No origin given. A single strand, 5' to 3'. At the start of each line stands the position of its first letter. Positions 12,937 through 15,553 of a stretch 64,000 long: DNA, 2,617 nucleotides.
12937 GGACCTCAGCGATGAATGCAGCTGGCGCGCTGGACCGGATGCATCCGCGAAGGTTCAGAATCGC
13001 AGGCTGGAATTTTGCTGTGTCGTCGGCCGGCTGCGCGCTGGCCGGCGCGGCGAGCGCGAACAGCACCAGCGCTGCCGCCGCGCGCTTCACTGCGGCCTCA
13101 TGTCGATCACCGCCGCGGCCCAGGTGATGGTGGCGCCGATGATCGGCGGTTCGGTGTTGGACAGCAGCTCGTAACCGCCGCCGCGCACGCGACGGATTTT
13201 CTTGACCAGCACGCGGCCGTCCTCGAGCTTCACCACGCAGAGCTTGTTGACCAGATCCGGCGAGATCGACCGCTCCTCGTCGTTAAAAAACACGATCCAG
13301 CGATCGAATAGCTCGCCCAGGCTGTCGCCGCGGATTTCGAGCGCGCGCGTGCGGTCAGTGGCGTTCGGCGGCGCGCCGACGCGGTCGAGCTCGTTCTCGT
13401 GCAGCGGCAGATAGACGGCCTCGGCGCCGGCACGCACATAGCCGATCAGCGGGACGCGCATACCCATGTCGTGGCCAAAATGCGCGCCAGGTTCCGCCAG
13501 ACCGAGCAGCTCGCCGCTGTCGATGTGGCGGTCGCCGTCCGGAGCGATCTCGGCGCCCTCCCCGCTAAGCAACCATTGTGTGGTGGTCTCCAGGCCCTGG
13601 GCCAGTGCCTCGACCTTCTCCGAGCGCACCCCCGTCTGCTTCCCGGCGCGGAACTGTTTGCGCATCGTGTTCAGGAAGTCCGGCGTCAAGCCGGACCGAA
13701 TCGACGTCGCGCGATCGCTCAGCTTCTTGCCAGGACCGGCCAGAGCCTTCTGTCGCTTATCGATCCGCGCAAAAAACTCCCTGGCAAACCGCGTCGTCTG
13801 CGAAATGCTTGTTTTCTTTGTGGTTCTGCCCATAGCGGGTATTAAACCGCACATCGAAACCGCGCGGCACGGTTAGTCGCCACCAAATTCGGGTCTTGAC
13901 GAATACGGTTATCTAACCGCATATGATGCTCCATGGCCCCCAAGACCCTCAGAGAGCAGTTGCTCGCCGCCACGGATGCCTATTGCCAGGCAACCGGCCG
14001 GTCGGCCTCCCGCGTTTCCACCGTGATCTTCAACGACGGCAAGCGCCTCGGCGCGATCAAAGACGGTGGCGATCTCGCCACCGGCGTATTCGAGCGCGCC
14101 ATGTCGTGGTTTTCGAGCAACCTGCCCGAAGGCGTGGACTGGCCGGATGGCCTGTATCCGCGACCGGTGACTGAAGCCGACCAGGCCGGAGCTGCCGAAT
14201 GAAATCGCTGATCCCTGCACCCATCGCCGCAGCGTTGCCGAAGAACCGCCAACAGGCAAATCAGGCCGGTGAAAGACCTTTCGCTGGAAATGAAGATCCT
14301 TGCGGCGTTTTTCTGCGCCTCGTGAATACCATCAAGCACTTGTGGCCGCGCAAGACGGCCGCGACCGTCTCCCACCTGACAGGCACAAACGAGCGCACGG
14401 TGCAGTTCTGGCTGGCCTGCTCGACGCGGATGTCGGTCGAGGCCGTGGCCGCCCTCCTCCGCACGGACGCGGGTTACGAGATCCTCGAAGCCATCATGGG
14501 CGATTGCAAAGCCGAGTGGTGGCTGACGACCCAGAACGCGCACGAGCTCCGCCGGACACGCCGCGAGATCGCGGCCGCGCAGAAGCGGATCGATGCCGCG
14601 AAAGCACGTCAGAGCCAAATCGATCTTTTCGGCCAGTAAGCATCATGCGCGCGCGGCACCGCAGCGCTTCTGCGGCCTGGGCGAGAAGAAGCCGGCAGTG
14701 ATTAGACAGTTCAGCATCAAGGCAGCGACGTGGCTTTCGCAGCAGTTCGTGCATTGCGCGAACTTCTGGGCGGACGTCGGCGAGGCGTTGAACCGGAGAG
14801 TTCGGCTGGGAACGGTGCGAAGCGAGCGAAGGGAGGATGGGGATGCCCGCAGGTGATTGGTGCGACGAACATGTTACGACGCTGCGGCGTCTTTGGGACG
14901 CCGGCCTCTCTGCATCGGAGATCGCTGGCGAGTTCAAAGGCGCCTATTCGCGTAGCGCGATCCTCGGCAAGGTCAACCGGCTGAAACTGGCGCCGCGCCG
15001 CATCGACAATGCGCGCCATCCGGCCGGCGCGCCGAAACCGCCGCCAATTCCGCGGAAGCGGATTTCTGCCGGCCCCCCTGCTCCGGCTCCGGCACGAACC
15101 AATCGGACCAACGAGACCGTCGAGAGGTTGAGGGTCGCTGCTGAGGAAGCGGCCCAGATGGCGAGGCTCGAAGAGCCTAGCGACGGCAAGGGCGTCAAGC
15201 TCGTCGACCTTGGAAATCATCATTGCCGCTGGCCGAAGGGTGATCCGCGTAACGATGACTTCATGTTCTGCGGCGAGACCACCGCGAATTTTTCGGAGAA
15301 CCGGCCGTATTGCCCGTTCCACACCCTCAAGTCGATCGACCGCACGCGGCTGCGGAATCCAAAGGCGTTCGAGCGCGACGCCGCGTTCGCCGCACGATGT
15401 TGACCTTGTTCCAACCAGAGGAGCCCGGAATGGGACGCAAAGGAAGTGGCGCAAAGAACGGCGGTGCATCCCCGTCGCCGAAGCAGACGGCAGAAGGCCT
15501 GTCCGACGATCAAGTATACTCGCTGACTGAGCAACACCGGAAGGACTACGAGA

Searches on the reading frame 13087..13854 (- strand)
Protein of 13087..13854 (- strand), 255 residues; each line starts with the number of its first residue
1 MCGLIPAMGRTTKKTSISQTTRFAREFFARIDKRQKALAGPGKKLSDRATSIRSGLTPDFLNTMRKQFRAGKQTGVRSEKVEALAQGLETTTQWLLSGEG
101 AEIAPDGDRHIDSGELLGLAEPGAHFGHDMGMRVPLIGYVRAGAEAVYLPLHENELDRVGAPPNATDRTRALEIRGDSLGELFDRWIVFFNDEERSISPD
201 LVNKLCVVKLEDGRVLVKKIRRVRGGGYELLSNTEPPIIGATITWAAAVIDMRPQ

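Call 57: search_protein_families(library=pfam, proteins=[window:13087-13854:-], max_evalue=0.001)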
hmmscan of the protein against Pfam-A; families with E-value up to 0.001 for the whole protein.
window:13087-13854:- (255 aa): 1 family
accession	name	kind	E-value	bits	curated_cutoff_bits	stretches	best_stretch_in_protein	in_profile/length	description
PF00717.28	Peptidase_S24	-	7.5e-05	22.8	23.3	1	135-233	1-94/116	Peptidase S24-like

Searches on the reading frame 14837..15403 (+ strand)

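Call 57: search_protein_families(library=pfam, proteins=[window:14837-15403:+], max_evalue=0.001)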
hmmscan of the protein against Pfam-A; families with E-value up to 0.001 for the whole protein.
window:14837-15403:+ (188 aa): 1 family
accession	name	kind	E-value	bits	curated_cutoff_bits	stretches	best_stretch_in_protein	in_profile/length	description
PF07750.17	GcrA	-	7.1e-34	117.9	26.9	1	7-163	2-141/155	GcrA cell cycle regulator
